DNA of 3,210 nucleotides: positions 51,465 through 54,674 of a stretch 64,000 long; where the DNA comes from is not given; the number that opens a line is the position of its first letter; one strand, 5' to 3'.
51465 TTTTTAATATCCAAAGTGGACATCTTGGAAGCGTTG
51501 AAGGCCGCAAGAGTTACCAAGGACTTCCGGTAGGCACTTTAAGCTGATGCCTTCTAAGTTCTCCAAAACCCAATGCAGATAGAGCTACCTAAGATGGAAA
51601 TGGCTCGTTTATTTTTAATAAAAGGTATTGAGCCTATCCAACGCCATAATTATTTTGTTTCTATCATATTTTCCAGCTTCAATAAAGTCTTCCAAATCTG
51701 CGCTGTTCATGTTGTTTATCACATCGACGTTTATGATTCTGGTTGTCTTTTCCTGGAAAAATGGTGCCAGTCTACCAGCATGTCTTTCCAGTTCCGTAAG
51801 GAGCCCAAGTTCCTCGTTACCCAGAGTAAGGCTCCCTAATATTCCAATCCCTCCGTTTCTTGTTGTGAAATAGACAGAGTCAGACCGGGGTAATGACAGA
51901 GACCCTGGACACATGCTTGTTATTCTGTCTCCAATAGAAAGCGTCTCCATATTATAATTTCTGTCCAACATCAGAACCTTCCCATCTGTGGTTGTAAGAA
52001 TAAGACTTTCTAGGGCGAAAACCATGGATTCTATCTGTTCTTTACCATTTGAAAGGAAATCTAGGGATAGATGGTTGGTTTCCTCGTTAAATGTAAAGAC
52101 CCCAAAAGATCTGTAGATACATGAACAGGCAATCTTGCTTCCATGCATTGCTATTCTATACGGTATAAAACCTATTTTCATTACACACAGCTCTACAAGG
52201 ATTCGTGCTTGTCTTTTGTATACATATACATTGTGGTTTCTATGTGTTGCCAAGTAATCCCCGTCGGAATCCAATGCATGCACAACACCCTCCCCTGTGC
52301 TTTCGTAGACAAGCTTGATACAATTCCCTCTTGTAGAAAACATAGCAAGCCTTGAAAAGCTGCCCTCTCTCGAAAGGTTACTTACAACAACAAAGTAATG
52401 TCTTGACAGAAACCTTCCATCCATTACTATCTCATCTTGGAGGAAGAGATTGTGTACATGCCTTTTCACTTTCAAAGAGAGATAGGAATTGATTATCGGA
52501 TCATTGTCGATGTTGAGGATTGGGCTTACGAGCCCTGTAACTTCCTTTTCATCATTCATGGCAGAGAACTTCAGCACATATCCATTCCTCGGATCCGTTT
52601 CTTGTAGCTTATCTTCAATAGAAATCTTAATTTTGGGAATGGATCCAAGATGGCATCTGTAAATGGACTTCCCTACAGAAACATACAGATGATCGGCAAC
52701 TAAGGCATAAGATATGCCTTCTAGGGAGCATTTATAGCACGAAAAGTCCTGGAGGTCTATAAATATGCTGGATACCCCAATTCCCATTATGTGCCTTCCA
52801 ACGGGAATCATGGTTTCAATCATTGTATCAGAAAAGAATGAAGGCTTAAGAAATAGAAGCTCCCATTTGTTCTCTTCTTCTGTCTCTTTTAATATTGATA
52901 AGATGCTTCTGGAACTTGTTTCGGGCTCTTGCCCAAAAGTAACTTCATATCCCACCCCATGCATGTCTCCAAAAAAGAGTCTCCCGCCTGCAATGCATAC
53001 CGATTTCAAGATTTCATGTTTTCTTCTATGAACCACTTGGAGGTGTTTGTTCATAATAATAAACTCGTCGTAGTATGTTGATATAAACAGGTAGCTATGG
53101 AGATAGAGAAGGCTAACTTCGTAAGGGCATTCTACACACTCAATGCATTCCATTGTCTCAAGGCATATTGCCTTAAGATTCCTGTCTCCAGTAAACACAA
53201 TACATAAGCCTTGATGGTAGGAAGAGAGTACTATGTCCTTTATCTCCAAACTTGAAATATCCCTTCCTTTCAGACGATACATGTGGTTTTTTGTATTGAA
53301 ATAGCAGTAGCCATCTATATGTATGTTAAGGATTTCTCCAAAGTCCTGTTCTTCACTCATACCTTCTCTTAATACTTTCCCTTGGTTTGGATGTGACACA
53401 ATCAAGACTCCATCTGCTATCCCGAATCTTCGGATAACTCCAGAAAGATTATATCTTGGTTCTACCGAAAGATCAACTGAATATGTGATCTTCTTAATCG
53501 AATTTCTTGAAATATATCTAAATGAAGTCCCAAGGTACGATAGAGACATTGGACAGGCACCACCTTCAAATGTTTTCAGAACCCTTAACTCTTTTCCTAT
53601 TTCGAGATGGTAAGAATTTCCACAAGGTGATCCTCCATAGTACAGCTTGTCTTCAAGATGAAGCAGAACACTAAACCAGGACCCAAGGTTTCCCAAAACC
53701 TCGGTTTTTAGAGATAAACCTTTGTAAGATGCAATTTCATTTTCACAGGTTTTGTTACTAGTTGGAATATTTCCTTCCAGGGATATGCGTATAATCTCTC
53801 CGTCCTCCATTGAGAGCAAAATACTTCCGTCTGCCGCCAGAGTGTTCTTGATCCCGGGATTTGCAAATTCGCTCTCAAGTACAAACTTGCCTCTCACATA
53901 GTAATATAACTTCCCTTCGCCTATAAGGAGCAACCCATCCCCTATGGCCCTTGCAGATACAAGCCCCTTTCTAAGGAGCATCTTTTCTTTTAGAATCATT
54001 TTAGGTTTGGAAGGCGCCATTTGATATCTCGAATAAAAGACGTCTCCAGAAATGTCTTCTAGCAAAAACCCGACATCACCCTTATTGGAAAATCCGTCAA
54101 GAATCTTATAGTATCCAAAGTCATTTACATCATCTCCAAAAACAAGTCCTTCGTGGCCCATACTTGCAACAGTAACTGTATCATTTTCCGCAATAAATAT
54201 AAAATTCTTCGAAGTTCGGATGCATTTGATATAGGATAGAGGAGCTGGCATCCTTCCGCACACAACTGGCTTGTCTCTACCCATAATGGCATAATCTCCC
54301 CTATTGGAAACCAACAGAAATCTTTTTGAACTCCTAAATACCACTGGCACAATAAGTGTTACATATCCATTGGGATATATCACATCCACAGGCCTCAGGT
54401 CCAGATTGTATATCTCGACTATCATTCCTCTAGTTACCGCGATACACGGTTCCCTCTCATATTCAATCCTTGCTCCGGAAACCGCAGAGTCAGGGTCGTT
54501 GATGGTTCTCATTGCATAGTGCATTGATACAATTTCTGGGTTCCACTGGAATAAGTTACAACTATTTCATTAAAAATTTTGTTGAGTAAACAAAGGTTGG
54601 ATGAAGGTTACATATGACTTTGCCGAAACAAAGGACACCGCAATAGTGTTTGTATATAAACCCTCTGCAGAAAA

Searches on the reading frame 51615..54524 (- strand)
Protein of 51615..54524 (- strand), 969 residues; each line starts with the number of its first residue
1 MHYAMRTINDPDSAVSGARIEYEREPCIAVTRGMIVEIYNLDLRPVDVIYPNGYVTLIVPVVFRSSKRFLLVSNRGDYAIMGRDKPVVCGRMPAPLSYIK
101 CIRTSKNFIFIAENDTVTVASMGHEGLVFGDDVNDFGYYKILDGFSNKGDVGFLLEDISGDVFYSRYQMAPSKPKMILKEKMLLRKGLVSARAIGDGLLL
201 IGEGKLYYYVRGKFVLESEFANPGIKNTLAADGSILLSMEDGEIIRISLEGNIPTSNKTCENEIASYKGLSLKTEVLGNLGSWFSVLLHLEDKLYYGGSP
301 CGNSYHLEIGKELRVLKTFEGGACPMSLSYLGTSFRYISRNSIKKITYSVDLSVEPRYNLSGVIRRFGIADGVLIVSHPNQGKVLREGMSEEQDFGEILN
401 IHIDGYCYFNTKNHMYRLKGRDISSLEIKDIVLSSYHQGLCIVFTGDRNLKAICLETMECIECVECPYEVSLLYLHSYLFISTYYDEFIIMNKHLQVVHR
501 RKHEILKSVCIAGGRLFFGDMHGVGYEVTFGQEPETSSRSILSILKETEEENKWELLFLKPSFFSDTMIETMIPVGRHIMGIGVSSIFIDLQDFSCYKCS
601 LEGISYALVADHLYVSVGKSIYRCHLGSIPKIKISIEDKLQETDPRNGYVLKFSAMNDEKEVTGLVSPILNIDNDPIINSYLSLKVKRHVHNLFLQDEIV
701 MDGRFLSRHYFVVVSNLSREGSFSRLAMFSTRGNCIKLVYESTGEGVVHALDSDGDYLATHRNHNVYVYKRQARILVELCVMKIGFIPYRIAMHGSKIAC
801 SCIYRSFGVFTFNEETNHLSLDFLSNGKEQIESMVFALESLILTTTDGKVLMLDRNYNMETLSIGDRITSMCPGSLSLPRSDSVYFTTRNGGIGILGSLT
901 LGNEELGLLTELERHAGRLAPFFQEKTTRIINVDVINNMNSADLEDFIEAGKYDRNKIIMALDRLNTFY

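Call 49: search_protein_families(library=pfam, proteins=[window:51615-54524:-], max_evalue=0.001)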
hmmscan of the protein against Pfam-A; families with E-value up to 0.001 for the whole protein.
window:51615-54524:- (969 aa): 1 family
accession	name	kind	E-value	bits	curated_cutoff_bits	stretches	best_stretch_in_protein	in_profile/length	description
PF03178.21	CPSF_A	-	1.1e-07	32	27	1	725-914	65-277/319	CPSF A subunit region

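Call 56: search_solved_structures(query=window:51615-54521:-, max_evalue=0.01)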
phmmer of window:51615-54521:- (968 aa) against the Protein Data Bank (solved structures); distinct sequences matched with E-value up to 0.01: 0.
